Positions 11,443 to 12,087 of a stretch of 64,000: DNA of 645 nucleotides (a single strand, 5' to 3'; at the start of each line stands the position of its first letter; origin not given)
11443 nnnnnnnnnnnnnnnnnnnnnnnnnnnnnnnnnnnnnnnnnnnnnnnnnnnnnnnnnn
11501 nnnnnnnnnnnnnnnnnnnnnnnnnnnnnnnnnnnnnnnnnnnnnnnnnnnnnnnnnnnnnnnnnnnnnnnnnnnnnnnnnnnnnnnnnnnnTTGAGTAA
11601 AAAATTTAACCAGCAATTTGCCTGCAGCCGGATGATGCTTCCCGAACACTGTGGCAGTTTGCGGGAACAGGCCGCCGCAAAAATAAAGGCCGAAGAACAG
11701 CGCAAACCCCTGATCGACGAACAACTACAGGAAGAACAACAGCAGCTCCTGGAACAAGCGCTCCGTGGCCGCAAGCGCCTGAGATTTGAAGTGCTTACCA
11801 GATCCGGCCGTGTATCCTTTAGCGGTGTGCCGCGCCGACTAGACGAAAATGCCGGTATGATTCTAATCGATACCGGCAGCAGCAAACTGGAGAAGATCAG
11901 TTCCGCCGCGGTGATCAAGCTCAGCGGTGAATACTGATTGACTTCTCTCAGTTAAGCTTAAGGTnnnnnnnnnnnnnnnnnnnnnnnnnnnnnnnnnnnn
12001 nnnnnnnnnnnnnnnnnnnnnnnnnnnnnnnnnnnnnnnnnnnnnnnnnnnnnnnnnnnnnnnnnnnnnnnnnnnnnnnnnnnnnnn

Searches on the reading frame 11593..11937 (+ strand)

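Call 55: search_protein_families(library=pfam, proteins=[window:11593-11937:+], max_evalue=0.001)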
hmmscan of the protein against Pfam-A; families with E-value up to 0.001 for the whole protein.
window:11593-11937:+ (114 aa): 1 family
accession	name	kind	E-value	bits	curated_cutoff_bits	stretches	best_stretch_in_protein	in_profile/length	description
PF08863.15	YolD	-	1.2e-07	32.2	27.5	1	15-110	1-93/94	YolD-like protein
